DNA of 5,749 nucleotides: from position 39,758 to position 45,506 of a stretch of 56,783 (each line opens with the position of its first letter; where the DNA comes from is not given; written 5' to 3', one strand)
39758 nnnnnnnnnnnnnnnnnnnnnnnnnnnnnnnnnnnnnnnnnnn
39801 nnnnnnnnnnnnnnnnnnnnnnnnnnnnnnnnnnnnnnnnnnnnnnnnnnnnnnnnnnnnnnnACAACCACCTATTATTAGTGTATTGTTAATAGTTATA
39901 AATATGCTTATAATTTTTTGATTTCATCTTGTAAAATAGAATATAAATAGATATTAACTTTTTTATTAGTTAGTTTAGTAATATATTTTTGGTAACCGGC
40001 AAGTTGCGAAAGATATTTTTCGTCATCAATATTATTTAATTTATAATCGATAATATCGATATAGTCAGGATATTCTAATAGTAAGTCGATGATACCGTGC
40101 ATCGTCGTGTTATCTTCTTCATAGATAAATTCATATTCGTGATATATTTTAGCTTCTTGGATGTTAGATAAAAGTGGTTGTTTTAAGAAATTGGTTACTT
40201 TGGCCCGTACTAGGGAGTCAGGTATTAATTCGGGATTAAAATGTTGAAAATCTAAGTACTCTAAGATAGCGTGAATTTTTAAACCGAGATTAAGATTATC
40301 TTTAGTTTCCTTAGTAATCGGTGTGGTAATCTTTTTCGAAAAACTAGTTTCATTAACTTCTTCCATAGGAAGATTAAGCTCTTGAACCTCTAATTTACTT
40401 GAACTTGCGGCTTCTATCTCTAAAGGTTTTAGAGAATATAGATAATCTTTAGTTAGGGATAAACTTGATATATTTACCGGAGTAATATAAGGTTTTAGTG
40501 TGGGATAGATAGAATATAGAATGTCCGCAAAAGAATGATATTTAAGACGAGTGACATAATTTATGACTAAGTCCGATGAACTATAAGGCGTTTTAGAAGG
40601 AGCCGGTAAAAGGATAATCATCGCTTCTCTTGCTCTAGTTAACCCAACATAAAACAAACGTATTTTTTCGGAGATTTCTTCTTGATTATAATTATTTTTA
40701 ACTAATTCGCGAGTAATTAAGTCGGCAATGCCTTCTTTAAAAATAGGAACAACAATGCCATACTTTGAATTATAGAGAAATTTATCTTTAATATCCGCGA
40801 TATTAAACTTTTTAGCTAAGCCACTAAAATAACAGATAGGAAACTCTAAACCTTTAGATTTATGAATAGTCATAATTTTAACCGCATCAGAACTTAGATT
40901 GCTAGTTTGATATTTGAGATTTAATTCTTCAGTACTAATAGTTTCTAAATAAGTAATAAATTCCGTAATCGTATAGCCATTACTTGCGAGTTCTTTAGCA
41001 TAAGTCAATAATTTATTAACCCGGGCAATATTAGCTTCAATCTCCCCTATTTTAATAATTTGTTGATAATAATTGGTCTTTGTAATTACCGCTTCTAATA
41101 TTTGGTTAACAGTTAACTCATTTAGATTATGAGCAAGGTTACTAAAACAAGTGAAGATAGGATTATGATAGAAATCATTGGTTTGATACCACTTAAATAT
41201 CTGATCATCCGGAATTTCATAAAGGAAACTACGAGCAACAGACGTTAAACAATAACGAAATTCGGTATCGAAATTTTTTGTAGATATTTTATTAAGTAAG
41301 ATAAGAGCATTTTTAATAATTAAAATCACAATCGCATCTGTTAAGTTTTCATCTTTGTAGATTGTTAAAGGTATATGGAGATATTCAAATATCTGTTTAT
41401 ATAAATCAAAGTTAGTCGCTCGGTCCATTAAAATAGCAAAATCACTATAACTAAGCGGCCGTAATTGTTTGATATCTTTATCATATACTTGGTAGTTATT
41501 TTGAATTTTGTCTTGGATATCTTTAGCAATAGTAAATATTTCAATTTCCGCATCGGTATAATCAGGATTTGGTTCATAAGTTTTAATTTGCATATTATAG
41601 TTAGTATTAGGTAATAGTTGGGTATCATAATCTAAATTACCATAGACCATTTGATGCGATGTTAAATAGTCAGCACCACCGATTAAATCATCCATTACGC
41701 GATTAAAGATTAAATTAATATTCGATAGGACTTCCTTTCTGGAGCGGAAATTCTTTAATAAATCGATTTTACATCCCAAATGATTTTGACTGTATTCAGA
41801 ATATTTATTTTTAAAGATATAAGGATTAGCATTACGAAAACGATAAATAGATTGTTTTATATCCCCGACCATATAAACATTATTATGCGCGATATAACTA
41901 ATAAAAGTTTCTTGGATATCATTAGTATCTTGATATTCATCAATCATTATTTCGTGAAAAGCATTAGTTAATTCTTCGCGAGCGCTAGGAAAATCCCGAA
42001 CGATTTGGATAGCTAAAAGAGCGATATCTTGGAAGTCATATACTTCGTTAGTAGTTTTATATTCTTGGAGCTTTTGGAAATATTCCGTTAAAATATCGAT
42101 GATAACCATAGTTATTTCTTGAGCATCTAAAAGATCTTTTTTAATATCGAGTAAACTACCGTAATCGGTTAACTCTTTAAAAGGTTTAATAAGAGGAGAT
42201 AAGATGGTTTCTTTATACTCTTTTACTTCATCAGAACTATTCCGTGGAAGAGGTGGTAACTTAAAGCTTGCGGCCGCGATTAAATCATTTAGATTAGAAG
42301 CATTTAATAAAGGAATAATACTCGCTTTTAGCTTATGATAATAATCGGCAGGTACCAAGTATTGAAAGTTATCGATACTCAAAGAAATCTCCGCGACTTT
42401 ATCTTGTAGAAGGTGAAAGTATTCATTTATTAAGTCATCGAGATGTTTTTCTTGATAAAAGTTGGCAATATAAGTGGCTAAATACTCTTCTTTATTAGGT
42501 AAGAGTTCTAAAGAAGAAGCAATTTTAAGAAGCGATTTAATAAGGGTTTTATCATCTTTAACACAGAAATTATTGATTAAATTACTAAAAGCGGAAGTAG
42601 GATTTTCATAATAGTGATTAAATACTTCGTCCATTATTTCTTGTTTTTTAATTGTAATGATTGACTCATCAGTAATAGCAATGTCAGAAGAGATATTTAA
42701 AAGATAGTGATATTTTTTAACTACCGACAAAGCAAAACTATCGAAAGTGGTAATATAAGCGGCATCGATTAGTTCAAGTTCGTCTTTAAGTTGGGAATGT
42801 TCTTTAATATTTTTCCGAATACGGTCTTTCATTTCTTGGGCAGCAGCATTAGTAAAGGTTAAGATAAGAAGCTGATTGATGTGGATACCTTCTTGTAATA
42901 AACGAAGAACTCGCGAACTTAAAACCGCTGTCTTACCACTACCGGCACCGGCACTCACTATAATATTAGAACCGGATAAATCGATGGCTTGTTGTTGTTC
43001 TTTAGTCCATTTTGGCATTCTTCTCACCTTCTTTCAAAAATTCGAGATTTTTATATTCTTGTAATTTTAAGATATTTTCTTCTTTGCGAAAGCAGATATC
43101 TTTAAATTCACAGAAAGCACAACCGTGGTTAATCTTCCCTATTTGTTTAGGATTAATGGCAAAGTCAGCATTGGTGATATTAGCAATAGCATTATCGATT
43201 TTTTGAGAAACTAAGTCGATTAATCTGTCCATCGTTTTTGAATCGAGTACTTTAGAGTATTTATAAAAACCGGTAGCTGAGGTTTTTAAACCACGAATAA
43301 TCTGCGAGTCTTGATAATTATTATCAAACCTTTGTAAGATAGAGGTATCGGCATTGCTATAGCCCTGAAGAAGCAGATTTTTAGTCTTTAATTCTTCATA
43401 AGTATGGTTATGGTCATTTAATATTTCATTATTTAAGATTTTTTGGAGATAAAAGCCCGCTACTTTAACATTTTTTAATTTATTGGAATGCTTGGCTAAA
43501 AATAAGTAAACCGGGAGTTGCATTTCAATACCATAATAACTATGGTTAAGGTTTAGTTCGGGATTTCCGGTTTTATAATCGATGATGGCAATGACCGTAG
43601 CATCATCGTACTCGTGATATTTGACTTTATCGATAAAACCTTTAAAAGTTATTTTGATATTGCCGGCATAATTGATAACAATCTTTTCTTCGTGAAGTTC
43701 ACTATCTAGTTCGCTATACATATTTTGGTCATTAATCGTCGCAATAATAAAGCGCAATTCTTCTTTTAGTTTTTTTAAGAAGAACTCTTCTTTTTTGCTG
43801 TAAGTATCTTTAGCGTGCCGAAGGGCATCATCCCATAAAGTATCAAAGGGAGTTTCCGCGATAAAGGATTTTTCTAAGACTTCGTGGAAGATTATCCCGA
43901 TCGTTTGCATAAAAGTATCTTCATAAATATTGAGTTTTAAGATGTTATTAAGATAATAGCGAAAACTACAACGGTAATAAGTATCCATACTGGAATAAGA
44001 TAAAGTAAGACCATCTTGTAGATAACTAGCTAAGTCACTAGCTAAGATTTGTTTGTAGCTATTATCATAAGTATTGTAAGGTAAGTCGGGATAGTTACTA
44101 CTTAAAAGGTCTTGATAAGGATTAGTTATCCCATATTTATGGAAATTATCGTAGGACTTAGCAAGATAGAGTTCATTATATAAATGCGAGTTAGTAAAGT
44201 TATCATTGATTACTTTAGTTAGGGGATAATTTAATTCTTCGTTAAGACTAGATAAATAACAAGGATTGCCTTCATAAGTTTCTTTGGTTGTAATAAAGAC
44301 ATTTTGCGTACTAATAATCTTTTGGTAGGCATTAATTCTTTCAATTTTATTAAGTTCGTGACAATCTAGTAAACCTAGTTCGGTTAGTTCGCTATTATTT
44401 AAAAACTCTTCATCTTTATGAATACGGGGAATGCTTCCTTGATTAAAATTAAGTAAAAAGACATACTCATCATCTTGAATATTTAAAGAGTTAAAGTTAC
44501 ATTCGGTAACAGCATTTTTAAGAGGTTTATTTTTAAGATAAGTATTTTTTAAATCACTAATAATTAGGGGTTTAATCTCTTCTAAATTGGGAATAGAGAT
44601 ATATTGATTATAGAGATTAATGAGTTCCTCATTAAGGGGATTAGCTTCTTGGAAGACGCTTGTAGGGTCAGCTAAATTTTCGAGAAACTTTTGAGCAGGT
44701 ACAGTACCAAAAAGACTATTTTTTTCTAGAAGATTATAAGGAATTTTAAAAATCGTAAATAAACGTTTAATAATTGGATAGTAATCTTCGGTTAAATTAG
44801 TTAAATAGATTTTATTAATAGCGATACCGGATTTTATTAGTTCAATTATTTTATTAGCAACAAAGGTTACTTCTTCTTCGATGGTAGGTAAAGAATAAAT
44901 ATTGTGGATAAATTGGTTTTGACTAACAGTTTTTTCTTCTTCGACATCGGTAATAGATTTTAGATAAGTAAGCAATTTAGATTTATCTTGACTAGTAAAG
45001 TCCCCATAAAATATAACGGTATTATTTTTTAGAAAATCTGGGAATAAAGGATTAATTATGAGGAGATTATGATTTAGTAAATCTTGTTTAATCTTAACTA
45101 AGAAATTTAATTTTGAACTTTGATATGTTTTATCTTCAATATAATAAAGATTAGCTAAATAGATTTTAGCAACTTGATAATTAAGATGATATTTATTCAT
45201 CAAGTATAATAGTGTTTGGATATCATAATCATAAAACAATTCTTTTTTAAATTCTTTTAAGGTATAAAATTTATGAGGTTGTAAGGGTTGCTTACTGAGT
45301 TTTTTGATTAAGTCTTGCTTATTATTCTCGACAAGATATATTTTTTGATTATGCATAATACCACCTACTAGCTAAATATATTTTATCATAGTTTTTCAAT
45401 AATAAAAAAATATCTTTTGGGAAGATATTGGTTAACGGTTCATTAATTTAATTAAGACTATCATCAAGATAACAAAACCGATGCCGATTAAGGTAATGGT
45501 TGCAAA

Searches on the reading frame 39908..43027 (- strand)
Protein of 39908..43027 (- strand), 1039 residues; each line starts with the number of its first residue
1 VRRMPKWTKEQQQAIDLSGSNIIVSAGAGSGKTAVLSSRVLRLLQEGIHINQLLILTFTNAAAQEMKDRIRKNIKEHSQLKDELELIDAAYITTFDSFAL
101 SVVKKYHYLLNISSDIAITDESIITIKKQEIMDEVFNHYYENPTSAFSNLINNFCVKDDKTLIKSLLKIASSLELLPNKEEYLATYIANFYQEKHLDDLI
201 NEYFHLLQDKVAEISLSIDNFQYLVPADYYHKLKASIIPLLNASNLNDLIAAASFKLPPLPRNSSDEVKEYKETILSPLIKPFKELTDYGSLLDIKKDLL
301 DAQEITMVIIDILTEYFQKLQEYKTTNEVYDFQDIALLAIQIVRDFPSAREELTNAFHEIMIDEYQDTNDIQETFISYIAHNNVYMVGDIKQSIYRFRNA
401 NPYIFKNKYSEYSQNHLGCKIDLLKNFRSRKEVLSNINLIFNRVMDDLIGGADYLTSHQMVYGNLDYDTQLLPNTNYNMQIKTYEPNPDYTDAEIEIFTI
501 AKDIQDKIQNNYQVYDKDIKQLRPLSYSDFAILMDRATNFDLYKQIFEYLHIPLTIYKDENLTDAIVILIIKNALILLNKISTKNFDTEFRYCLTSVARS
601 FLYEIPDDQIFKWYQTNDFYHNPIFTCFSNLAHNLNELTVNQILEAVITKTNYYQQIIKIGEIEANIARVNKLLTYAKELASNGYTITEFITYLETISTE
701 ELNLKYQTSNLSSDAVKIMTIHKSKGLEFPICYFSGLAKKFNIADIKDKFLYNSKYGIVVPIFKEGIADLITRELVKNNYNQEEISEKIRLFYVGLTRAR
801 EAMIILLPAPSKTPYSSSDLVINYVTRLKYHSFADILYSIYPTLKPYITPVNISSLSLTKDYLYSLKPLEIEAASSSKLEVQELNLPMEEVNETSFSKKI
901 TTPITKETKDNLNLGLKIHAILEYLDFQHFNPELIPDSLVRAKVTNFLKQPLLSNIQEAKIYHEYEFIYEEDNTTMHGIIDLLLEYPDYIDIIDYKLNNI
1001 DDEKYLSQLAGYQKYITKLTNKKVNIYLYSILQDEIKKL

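Call 58: search_protein_families(library=pfam, proteins=[window:39908-43027:-], max_evalue=0.00001)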
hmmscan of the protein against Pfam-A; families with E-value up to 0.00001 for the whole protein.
window:39908-43027:- (1039 aa): 5 families
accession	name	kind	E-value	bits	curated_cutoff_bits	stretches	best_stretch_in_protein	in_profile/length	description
PF00580.27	UvrD-helicase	-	6.2e-56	190.5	23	2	7-209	1-201/271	UvrD/REP helicase N-terminal domain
PF13361.12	UvrD_C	-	1.6e-18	67.7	25.6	1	421-805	1-345/350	UvrD-like helicase C-terminal domain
PF13245.12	AAA_19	-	8.5e-17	62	25.1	1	11-398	1-134/134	AAA domain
PF13538.12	UvrD_C_2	-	3.4e-07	30.5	27.4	0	784-805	29-51/52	UvrD-like helicase C-terminal domain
PF01443.25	Viral_helicase1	-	1.4e-06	28.7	21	0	314-410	20-116/228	Viral superfamily 1 RNA helicase core domain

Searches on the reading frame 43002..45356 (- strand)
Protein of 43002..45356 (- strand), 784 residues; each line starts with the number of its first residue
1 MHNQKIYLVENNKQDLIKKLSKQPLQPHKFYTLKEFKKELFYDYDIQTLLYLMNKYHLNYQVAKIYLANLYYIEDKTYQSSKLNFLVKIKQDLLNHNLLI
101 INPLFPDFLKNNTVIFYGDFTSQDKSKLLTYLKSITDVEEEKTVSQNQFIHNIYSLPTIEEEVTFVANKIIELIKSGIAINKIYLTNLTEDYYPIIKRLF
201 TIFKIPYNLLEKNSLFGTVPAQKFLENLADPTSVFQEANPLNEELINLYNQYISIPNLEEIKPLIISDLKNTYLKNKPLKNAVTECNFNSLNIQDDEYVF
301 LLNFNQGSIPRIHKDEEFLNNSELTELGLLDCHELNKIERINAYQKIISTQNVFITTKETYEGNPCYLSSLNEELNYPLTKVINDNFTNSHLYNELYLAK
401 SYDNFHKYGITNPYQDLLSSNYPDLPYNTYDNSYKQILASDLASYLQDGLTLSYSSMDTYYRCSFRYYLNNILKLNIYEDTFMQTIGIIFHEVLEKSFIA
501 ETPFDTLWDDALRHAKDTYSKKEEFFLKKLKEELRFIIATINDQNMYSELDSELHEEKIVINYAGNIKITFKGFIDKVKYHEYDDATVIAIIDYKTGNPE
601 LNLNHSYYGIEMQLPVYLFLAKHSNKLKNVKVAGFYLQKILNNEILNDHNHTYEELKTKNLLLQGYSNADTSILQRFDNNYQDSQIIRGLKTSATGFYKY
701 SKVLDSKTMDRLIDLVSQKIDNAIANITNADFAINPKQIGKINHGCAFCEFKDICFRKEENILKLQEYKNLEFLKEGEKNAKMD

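Call 58: search_protein_families(library=pfam, proteins=[window:43002-45356:-], max_evalue=0.00001)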
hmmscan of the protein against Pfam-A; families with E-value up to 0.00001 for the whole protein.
window:43002-45356:- (784 aa): 1 family
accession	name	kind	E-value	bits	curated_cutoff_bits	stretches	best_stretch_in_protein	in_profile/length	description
PF12705.13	PDDEXK_1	-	2.4e-27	96.9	22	1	451-755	1-246/247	PD-(D/E)XK nuclease superfamily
